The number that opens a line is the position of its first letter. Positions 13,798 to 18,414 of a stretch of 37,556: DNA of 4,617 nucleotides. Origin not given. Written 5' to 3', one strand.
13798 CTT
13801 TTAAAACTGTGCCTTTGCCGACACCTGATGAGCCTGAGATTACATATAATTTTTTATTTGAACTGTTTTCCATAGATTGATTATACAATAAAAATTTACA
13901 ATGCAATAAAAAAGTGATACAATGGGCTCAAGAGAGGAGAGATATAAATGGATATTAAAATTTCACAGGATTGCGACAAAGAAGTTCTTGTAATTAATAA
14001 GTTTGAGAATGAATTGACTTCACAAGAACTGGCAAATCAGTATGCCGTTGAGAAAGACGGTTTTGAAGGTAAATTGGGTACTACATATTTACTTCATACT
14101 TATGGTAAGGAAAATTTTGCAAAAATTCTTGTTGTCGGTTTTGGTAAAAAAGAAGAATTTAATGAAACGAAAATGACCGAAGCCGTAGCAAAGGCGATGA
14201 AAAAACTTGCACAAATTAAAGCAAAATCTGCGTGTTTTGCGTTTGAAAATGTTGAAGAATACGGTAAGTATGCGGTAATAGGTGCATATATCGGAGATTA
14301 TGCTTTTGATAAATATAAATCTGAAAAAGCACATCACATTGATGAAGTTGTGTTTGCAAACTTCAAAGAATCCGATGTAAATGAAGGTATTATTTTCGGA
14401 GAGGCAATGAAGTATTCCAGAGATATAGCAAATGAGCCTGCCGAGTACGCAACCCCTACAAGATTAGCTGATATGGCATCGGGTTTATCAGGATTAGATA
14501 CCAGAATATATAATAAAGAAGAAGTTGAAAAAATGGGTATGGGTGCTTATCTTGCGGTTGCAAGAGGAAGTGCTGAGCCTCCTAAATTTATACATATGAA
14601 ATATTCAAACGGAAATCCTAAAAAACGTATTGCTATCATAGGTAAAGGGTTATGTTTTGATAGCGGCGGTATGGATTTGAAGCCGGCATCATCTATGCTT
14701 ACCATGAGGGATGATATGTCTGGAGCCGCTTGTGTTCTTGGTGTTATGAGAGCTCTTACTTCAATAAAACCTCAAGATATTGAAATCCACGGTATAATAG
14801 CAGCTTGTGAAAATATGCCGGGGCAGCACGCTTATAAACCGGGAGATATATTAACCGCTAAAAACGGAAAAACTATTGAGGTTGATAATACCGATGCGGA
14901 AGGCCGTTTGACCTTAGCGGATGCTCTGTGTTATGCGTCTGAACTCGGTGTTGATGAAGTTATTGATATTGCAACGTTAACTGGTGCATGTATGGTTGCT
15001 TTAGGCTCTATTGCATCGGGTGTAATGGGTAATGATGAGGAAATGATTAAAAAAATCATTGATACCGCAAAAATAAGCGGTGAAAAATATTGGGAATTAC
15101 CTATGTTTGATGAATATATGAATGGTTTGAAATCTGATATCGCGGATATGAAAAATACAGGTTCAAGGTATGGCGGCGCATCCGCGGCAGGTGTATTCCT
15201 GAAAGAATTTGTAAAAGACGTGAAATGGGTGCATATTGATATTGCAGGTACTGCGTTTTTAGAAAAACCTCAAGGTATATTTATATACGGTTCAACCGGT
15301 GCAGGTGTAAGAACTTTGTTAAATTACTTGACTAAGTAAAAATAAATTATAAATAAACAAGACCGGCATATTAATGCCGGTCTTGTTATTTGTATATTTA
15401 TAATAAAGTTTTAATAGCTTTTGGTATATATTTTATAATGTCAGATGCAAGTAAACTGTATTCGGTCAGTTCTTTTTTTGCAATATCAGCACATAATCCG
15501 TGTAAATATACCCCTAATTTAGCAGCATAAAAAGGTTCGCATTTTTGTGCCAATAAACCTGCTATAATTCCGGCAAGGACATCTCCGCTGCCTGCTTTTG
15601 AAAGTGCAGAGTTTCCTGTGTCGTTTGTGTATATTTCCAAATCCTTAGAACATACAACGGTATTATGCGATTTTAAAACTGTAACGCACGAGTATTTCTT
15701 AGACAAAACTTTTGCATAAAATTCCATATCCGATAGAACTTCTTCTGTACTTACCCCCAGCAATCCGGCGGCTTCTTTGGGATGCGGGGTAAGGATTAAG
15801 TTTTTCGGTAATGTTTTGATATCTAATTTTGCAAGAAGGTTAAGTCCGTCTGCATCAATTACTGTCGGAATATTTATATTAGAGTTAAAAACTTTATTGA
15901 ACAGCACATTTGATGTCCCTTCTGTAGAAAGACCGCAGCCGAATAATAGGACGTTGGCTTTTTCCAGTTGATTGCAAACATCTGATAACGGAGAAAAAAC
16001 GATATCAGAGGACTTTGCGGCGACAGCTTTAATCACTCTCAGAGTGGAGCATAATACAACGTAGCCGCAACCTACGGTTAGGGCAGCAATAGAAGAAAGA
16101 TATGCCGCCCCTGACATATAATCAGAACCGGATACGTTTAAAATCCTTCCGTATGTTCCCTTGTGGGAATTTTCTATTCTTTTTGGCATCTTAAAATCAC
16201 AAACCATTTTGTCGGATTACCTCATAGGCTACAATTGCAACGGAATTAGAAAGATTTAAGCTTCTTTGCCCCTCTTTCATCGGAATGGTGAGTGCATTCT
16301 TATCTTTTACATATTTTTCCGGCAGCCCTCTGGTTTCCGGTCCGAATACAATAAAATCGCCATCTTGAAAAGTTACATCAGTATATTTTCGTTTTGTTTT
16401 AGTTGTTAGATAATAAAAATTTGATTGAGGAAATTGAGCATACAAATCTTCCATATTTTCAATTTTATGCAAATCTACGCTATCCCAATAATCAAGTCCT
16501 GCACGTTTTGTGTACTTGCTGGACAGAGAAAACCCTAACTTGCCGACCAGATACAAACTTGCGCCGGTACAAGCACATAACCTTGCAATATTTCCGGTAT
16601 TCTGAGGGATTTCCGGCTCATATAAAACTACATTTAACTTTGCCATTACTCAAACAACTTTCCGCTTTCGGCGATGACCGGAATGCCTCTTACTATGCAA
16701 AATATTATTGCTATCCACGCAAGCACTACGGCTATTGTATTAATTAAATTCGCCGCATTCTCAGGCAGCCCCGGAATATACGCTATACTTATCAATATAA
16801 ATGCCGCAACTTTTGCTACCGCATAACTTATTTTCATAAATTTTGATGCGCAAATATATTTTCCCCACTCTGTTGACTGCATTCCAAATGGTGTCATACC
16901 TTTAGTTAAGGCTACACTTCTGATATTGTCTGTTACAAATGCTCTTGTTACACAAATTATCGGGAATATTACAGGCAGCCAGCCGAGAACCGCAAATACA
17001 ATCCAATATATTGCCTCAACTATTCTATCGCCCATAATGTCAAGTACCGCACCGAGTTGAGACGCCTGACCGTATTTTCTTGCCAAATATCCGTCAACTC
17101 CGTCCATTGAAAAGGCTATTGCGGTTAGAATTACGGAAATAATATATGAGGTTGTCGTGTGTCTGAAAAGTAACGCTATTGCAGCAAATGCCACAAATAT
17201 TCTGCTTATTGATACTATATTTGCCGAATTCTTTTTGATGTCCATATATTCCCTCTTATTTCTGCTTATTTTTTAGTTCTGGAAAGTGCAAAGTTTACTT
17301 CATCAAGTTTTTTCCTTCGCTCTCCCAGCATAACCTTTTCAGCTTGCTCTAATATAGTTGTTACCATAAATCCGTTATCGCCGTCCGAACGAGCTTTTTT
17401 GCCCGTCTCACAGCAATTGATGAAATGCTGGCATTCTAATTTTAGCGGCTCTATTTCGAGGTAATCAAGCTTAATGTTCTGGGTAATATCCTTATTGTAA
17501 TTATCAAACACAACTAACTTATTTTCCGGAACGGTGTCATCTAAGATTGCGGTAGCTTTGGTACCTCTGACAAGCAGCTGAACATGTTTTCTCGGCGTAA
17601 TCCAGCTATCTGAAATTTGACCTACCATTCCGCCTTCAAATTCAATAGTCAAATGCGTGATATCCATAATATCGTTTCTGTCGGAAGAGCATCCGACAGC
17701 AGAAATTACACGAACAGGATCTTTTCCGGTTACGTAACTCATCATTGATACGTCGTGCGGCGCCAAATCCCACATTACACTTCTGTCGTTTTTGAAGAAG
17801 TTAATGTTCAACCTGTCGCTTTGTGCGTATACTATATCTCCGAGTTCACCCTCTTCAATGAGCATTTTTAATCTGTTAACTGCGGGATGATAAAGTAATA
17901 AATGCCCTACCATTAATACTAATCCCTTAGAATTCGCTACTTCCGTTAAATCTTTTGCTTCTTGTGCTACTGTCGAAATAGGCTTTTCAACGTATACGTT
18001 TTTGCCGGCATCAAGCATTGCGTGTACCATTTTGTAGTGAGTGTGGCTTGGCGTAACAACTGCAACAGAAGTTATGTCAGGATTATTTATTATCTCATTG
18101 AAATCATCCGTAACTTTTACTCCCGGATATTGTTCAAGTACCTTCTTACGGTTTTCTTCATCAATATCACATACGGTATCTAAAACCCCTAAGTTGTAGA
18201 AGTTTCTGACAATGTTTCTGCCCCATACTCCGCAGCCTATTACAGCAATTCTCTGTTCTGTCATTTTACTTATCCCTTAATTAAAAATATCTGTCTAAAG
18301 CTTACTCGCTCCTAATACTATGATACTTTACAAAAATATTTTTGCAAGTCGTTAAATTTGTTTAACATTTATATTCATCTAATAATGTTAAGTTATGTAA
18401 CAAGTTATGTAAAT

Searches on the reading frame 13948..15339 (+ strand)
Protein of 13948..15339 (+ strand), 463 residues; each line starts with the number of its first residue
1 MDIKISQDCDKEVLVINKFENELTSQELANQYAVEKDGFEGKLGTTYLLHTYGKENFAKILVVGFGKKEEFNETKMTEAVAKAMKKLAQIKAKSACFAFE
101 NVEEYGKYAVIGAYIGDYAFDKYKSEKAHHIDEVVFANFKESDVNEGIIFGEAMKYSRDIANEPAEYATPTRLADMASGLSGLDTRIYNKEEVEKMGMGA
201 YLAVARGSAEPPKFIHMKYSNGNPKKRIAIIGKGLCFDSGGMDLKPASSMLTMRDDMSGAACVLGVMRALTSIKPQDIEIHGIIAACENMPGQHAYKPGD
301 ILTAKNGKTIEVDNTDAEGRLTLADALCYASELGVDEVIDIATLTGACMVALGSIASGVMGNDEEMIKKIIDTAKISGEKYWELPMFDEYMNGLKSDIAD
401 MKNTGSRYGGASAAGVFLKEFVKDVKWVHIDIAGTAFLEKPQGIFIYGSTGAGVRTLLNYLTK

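Call 79: search_protein_families(library=pfam, proteins=[window:13948-15339:+], max_evalue=0.001)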
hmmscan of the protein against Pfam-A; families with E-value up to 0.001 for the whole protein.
window:13948-15339:+ (463 aa): 2 families
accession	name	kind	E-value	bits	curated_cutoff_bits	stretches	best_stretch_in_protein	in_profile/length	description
PF00883.26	Peptidase_M17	-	2.3e-116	388.9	25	1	156-457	2-309/310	Cytosol aminopeptidase family, catalytic domain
PF02789.23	Peptidase_M17_N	-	1.6e-19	70.5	23.4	1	31-127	26-129/129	Cytosol aminopeptidase family, N-terminal domain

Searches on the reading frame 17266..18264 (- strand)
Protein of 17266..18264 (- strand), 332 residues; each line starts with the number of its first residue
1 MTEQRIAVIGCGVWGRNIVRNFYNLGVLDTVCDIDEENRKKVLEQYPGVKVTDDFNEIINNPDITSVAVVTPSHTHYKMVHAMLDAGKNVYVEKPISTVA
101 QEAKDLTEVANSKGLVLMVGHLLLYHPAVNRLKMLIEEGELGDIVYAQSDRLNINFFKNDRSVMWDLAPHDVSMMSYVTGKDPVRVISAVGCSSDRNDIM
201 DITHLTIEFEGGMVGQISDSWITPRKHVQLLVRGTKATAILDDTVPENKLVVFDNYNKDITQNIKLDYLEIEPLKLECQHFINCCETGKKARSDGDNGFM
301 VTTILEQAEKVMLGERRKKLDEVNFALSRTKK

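Call 53: search_protein_families(library=pfam, proteins=[window:17266-18264:-], max_evalue=0.01)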
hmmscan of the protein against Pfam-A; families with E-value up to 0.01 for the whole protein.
window:17266-18264:- (332 aa): 6 families
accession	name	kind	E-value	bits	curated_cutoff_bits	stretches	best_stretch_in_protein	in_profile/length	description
PF01408.29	GFO_IDH_MocA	-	3.9e-24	86.1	24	1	5-121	2-120/120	Oxidoreductase family, NAD-binding Rossmann fold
PF22725.1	GFO_IDH_MocA_C3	-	8e-16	58.6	27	1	130-239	2-123/124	GFO/IDH/MocA C-terminal domain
PF02894.22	GFO_IDH_MocA_C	-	2.1e-10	41.2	22.9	1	133-307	1-205/218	Oxidoreductase family, C-terminal alpha/beta domain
PF03446.21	NAD_binding_2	-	7.5e-05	23.2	21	1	5-81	1-75/161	NAD binding domain of 6-phosphogluconate dehydrogenase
PF03807.23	F420_oxidored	-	0.0036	18.3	21.6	1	5-70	1-68/94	NADP oxidoreductase coenzyme F420-dependent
PF02826.25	2-Hacid_dh_C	-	0.0057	16.5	25.1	0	2-86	35-116/178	D-isomer specific 2-hydroxyacid dehydrogenase, NAD binding domain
